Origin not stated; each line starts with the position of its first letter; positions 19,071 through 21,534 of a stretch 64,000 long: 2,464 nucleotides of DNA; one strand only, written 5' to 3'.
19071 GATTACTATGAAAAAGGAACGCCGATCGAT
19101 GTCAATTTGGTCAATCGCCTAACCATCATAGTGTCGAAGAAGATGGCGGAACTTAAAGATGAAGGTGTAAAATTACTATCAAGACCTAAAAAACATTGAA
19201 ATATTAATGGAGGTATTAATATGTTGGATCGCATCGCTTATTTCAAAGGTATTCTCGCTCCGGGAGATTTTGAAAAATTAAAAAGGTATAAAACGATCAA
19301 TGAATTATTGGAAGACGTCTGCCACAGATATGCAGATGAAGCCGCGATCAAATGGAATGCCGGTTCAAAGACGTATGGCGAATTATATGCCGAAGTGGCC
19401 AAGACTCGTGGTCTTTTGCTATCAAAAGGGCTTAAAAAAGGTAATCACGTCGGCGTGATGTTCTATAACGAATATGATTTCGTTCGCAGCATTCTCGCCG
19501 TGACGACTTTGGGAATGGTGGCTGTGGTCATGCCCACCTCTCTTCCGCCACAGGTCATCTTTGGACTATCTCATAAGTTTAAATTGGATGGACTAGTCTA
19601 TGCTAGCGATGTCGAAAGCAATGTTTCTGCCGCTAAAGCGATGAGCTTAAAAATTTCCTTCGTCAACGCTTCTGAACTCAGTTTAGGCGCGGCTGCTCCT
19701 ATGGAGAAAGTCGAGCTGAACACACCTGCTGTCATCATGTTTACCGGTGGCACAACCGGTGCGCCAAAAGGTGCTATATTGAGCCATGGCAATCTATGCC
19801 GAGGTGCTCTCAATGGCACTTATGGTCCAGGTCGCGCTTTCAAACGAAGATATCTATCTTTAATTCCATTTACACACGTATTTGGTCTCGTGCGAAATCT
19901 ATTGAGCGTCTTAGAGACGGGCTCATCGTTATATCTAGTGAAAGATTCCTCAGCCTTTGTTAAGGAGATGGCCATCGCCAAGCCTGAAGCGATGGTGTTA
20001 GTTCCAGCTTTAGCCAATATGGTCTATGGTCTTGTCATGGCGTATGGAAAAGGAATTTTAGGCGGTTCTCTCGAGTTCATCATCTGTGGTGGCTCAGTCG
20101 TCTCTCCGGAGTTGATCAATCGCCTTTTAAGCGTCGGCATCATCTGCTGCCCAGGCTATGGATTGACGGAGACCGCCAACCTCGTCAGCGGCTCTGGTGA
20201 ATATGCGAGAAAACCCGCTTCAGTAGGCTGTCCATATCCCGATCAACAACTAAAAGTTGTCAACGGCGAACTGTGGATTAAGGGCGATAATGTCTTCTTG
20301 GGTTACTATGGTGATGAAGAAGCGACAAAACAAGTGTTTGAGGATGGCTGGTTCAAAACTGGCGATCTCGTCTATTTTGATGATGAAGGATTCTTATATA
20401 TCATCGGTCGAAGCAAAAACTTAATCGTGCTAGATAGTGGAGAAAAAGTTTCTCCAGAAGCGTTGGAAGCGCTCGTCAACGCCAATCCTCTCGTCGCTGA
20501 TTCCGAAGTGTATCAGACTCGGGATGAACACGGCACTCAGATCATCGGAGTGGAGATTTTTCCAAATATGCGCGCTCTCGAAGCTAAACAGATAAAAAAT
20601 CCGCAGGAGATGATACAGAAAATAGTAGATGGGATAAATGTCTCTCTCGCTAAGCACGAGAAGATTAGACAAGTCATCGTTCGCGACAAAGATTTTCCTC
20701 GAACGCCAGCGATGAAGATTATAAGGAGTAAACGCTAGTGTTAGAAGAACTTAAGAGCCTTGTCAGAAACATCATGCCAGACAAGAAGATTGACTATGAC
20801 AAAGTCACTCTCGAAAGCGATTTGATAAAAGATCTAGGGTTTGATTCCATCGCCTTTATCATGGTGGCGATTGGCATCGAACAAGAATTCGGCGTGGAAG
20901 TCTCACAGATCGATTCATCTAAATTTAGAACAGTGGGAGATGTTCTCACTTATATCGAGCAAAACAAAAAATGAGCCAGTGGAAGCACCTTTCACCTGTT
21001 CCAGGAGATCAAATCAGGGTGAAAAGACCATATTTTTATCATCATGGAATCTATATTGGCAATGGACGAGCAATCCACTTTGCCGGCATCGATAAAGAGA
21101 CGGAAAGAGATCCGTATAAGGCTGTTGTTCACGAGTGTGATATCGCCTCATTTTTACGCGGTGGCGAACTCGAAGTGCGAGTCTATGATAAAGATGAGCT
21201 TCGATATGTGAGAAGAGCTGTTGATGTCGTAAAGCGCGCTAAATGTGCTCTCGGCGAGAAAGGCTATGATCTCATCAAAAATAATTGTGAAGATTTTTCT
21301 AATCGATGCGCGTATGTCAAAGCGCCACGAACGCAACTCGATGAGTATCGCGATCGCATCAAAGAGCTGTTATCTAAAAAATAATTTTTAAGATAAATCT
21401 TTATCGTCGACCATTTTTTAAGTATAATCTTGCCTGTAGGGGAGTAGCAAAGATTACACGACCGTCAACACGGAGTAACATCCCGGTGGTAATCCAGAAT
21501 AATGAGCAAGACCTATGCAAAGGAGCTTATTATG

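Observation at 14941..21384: Unusual lipid-tailoring cluster: GT2, adenylation-carrier didomain, tandem PlsC acyltransferase, acyl ligase, ACP and LRAT-like acyltransferase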

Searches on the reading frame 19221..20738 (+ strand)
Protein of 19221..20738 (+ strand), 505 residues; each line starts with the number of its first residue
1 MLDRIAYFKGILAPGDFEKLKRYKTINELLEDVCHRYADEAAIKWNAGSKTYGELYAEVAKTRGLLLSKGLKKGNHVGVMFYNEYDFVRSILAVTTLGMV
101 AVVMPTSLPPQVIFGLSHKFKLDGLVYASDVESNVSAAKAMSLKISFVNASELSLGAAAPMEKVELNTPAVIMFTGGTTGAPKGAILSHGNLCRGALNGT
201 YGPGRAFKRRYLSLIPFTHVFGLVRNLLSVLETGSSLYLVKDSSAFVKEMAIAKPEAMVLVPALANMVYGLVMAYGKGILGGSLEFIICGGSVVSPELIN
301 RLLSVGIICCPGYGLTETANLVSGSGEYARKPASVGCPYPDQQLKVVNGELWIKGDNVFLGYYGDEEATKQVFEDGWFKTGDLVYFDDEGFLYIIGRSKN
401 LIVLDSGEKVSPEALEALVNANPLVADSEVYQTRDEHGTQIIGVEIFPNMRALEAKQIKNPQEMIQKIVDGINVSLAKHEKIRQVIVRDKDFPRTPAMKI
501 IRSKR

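Call 3: search_protein_families(library=pfam, proteins=[window:19221-20738:+], max_evalue=0.01)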
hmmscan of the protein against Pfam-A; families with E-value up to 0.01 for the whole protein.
window:19221-20738:+ (505 aa): 2 families
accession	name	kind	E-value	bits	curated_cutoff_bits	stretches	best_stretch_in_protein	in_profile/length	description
PF00501.34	AMP-binding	-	1.3e-55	189.2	29.9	1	31-363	2-384/384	AMP-binding enzyme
PF23562.2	AMP-binding_C_3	-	5e-07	30.6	20.8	1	400-504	2-107/124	AMP-binding enzyme C-terminal domain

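Call 4: search_protein_families(library=ncbifam, proteins=[window:19221-20738:+], max_evalue=0.01)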
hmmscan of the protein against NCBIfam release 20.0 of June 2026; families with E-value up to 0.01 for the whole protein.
window:19221-20738:+ (505 aa): 104 families (the best 25 are shown)
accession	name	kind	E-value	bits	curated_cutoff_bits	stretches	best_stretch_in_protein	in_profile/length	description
NF004837.0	PRK06187.1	subfamily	1.5e-59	201.7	476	1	21-500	5-513/531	long-chain-fatty-acid--CoA ligase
NF002966.0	PRK03640.1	equivalog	5.4e-53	180.3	556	1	33-503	11-474/483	o-succinylbenzoate--CoA ligase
NF004114.0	PRK05605.1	equivalog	2.8e-52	177.8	766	2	146-459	200-530/575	long-chain-fatty-acid--CoA ligase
TIGR01923.1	menE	equivalog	2.8e-50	171.5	330.15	1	51-436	1-385/442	o-succinylbenzoate--CoA ligase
NF052269.1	Staph_lig_FadD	equivalog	1.7e-49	168.5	650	1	50-444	28-438/499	long-chain-fatty-acid--CoA ligase FadD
NF005801.1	PRK07656.1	equivalog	4.1e-44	151.1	657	1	24-437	1-441/500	FadD3 family acyl-CoA ligase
NF004511.1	PRK05852.1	equivalog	1.7e-42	145.8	650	1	51-450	28-455/505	FadD7 family fatty acid--CoA ligase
NF006523.0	PRK08974.1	equivalog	1.3e-41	142.4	884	2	165-459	204-514/561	long-chain-fatty-acid--CoA ligase FadD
NF005307.0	PRK06839.1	equivalog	1.4e-40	139.4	748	1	37-503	15-487/496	o-succinylbenzoate--CoA ligase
NF006181.0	PRK08314.1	subfamily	9.4e-40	136.4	705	2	152-500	189-545/563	long-chain-fatty-acid--CoA ligase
NF005714.0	PRK07529.1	subfamily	3.5e-39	134.7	632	1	162-429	213-505/640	acyl-CoA synthetase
NF006572.0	PRK09088.1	equivalog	8.8e-39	133.5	696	1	49-459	28-448/491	acyl-CoA synthetase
NF006539.0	PRK09029.1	equivalog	4.6e-38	131.2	494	1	37-440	16-395/458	o-succinylbenzoate--CoA ligase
NF005463.0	PRK07059.1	subfamily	5.6e-37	127.4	869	2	151-502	186-549/557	long-chain-fatty-acid--CoA ligase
NF009233.0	PRK12583.1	subfamily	7.5e-37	126.9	832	2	163-442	197-494/558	fatty acid CoA ligase family protein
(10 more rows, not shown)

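Call 18: search_solved_structures(query=window:19221-20738:+, max_evalue=0.00001)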
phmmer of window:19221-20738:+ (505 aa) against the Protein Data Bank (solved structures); distinct sequences matched with E-value up to 0.00001: 182 (the best 60 are shown).
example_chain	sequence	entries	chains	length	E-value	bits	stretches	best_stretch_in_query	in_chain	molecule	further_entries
5x8f_A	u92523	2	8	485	2.3e-35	125.5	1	42-437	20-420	2-succinylbenzoate--CoA ligase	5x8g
8wev_A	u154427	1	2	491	3e-35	125.1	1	41-423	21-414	Feruloyl-CoA Synthetase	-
8weu_A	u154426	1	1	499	3.2e-35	125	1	41-423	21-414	Fatty-acyl-CoA synthase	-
5buq_A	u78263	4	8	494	3.6e-35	124.8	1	42-436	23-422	2-succinylbenzoate--CoA ligase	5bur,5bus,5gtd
5ie0_A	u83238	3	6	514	3.8e-33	118.2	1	25-449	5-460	Oxalate--CoA ligase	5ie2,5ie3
3r44_A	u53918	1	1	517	2e-30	109.2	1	50-502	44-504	fatty acyl CoA synthetase FADD13 (FATTY-ACYL-CoA SYNTHETASE)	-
6abh_A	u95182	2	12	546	2.3e-30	109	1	160-446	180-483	Red-bioluminescence eliciting luciferase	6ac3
8r2q_A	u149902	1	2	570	5.6e-29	104.4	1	22-445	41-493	Probable fatty-acid-CoA ligase FadD5 (Fatty-acid-CoA synthetase) (Fatty-acid-CoA synthase)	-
6qjz_A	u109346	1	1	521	6.1e-29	104.3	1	29-449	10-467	oxalyl CoA-synthetase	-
6k4c_A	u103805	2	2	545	9.7e-28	100.3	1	169-441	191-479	Ancestral luciferase AncLamp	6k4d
8r2r_A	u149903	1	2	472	7e-27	97.5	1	22-423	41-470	Probable fatty-acid-CoA ligase FadD5 (Fatty-acid-CoA synthetase) (Fatty-acid-CoA synthase)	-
6aaa_A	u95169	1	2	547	1.4e-25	93.2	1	162-437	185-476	Blue-shifted Luciferase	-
7kyd_A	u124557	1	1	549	1.6e-25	93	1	170-502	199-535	Long-chain fatty-acyl-CoA synthetase CG6178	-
3g7s_A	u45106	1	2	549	2e-25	92.7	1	62-502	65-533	Long-chain-fatty-acid--CoA ligase (FadD-1)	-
4gxr_A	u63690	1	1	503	8.1e-25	90.7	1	41-495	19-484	Malonyl CoA synthetase, Benzoate-CoA ligase Chimeric protein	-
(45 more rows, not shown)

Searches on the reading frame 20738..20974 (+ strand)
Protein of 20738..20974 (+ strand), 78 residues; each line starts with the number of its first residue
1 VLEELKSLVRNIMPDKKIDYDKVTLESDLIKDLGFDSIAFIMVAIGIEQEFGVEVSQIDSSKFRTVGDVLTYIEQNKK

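Call 3: search_protein_families(library=pfam, proteins=[window:20738-20974:+], max_evalue=0.01)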
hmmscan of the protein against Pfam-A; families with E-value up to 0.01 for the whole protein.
window:20738-20974:+ (78 aa): 1 family
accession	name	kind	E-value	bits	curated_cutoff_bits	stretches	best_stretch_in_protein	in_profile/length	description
PF00550.31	PP-binding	-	4e-08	33.8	20.8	1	18-73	13-67/67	Phosphopantetheine attachment site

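Call 4: search_protein_families(library=ncbifam, proteins=[window:20738-20974:+], max_evalue=0.01)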
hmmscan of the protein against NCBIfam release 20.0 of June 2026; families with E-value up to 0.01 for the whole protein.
window:20738-20974:+ (78 aa): 16 families
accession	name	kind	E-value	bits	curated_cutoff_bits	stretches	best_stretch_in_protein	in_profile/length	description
NF002148.0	PRK00982.1-2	subfamily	2.1e-15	56.3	71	1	4-77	4-78/79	acyl carrier protein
NF002150.0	PRK00982.1-4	subfamily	9.1e-14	51.5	66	1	10-77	11-79/80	acyl carrier protein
TIGR00517.1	acyl_carrier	equivalog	3.9e-13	49.1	70.45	1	9-77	8-77/77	acyl carrier protein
NF002147.0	PRK00982.1-1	equivalog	9.5e-12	44.6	84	1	16-77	20-81/83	acyl carrier protein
NF040636.1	AcpM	exception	1.6e-11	44.1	146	1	17-75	19-77/93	meromycolate extension acyl carrier protein AcpM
NF004533.0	PRK05883.1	equivalog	2.3e-11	43.4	72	1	9-74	29-94/100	acyl carrier protein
NF002151.0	PRK00982.1-5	equivalog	2.9e-11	43.3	92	1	7-77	6-77/78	acyl carrier protein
NF009104.0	PRK12449.1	equivalog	9e-10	38.4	70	1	2-77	7-79/80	acyl carrier protein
NF002149.0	PRK00982.1-3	equivalog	3.6e-09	36.4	106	1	7-77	6-77/78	acyl carrier protein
NF058660.1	cispen_ACP_AmcB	equivalog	5.3e-08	32.9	80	1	18-77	18-79/80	cispentacin biosynthesis acyl carrier protein AmcB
NF005079.0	PRK06508.1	equivalog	8e-08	32.6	83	1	15-56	15-56/93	acyl carrier protein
NF003757.0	PRK05350.1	equivalog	1.4e-07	31.5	65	1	8-75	10-78/83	acyl carrier protein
NF005798.0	PRK07639.1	equivalog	2.2e-06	28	100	1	3-77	4-82/91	petrobactin biosynthesis protein AsbD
NF006031.0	PRK08172.1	equivalog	2.5e-06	28.1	76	1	6-74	6-75/82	acyl carrier protein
NF005480.0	PRK07081.1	equivalog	0.00081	19.3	72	1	17-73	16-73/83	acyl carrier protein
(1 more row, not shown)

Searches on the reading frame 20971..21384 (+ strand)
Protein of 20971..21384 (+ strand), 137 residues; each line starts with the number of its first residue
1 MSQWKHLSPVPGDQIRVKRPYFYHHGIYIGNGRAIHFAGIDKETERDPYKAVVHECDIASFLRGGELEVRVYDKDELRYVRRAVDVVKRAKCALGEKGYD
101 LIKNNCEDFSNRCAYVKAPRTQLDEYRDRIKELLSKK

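Call 3: search_protein_families(library=pfam, proteins=[window:20971-21384:+], max_evalue=0.01)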
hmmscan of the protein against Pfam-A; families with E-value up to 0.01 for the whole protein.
window:20971-21384:+ (137 aa): 1 family
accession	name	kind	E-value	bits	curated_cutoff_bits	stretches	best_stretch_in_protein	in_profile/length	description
PF04970.19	LRAT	-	6.4e-23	81.8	24.3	1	10-116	4-117/120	Lecithin retinol acyltransferase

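Call 4: search_protein_families(library=ncbifam, proteins=[window:20971-21384:+], max_evalue=0.01)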
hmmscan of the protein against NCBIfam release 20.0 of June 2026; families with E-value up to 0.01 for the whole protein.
window:20971-21384:+ (137 aa): 0 families

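Call 19: search_solved_structures(query=window:20971-21384:+, max_evalue=1, show_alignments=2)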
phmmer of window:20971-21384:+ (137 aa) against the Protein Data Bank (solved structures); distinct sequences matched with E-value up to 1: 11.
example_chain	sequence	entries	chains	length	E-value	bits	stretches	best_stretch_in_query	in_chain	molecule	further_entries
4dpz_X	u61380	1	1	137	4.1e-08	36.4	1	9-126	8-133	HRAS-like suppressor 2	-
4dot_A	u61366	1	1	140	1.1e-07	34.9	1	8-123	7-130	Group XVI phospholipase A2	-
4fa0_A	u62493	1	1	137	1.2e-07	34.8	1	8-122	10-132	Group XVI phospholipase A1/A2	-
7zom_A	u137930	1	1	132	1.3e-07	34.7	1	8-120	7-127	Phospholipase A and acyltransferase 3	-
7c3z_A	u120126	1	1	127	2.7e-07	33.7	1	9-116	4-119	HRAS-like suppressor 3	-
4q95_A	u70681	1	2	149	3.5e-07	33.3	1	8-38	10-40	HRAS-like suppressor 3, Lecithin retinol acyltransferase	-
2kyt_A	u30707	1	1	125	3.5e-07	33.3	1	8-115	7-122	Group XVI phospholipase A2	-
2lkt_A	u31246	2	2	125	1.6e-06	31.2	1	6-117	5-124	Retinoic acid receptor responder protein 3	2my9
7zot_A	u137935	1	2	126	4.1e-06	29.8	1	6-115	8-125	Phospholipase A and acyltransferase 4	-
3g7c_A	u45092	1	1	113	0.3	14.1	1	45-118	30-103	Occludin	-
1xpj_A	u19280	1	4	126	0.74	12.8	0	2-35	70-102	hypothetical protein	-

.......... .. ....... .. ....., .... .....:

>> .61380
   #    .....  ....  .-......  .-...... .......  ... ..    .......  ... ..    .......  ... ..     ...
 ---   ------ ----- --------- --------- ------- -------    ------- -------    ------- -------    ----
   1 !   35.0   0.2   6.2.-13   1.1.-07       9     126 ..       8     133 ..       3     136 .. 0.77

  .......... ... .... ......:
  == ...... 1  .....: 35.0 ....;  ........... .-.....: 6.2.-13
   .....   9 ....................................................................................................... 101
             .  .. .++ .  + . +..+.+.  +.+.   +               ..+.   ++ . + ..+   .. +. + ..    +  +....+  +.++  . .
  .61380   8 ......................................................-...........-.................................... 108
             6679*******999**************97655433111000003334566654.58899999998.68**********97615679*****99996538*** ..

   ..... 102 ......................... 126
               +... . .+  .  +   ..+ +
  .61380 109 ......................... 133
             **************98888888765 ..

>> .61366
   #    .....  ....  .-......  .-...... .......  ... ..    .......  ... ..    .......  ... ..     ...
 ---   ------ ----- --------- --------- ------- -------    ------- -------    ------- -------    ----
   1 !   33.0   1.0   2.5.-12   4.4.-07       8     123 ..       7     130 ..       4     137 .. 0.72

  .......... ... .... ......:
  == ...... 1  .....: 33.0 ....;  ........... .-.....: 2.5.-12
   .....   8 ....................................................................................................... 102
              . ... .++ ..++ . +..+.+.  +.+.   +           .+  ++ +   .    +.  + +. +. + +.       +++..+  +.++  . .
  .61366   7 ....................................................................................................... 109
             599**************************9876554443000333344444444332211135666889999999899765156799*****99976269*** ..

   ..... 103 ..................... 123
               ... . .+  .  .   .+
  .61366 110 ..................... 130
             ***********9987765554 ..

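Call 61: find_homologous_proteins(query=window:20971-21384:+, max_evalue=0.001)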
Query window:20971-21384:+ (137 aa): 4 proteins with E <= 0.001 among 6 candidates.
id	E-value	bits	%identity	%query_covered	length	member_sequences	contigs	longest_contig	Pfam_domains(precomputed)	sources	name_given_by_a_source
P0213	3.3e-80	285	90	100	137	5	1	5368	PF04970.20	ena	-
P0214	1.6e-46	175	57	99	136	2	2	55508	PF04970.20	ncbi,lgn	-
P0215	4.1e-35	138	52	96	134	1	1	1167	PF04970.20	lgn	-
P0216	7.8e-34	134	49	98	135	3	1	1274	PF04970.20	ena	-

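Call 68: search_protein_representatives(alignment_id=A4)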
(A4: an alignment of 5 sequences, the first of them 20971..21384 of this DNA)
Query: 5 sequences, 136 profile positions. Proteins with E-value up to 0.001 (for the whole library): 5025; up to 1e-10: 1710; up to 1e-30: 34. The best 150 are listed.
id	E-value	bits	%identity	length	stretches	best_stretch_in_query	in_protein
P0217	7.1e-83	291.6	-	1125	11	6-120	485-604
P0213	1.0e-72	258.7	-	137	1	1-136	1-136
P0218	7.1e-64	230.0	-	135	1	1-135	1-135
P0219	1.0e-39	151.8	-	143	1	1-135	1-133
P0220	5.5e-39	149.4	-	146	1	2-132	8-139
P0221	1.5e-38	148.0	-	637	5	8-124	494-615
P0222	1.8e-38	147.8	-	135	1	2-131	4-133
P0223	2.2e-37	144.2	-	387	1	2-127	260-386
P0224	8.0e-37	142.4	-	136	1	1-133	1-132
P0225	1.8e-36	141.3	-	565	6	6-120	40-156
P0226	2.7e-36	140.7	-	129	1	3-128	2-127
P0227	6.0e-35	136.4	-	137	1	3-129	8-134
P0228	6.2e-35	136.3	-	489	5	8-125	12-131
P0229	8.2e-35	135.9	-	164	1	3-122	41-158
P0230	1.1e-34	135.5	-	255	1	6-126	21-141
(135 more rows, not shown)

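Call 72: search_protein_families(library=pfam, alignment_id=A6, max_evalue=0.001)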
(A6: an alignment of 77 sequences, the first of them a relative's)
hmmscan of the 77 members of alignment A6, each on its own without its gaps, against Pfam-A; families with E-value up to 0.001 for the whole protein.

A. member 1, P0221 (637 aa): 4 families
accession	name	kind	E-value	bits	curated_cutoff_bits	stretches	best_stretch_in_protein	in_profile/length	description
PF04970.19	LRAT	-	3e-147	483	24.3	5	496-609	4-119/120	Lecithin retinol acyltransferase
PF00877.26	NLPC_P60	-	1.3e-12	48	23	0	482-524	37-81/105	NlpC/P60 family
PF08405.16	Calici_PP_N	-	7.7e-09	35.3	24.2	0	498-522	12-36/358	Viral polyprotein N-terminal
PF23214.1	SH3_CYT4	-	9.2e-08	32.1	27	0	128-149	4-27/73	Mitochondrial protein cyt-4 SH3 domain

B. families by the number of members that match (of 77 scanned): 15 families
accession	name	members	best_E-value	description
PF04970.19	LRAT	77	3e-147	Lecithin retinol acyltransferase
PF01648.25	ACPS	27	2e-15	4'-phosphopantetheinyl transferase superfamily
PF00877.26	NLPC_P60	12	2.3e-19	NlpC/P60 family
PF08405.16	Calici_PP_N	10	7.7e-09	Viral polyprotein N-terminal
PF05903.20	Peptidase_C97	8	5.7e-07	PPPDE putative peptidase domain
PF23214.1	SH3_CYT4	7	4.6e-08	Mitochondrial protein cyt-4 SH3 domain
PF01553.26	Acyltransferase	4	1.6e-34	Acyltransferase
PF13320.12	GH123_cat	1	1.5e-23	Glycoside hydrolase 123, catalytic domain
PF03454.20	MoeA_C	1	5.1e-05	MoeA C-terminal region (domain IV)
PF22539.1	DUF7004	1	0.00021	Family of unknown function (DUF7004)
PF05608.18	RTE1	1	0.00027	RTE1-like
PF08007.18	JmjC_2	1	0.00069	JmjC domain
PF22624.1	AASDHPPT_N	1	0.00069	4'-phosphopantetheinyl transferase, N-terminal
PF18420.7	CSN4_RPN5_eIF3a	1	0.0007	CSN4/RPN5/eIF3a helix turn helix domain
PF23888.1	DUF7240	1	0.00091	Family of unknown function (DUF7240)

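Call 80: predict_structure(alignment_id=A4)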
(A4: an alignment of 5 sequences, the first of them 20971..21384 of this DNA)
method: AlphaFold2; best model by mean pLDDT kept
length: 137 residues; sequences in the alignment: 5
mean_pLDDT: 45.6   pTM: 0.38
mean pLDDT of the five models: 45.6, 42.8, 42.5, 42.4, 39.2
residues with pLDDT >= 90: 0; 70-90: 0; 50-70: 44; < 50: 93
segments of 3 or more residues with pLDDT < 50: 1-22, 48-50, 64-80, 90-137
pLDDT, mean of each block of 10 residues (from residue 1): 30 45 56 61 53 61 50 45 52 41 30 30 43 39
secondary structure, 60 per line:
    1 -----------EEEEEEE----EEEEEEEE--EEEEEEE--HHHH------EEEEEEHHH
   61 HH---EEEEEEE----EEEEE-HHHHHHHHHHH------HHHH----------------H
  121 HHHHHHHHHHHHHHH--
elements in order: E12-18 E23-30 E33-39 H42-45 E52-57 H58-62 E66-72 E77-81 H83-93 H100-103 H120-135
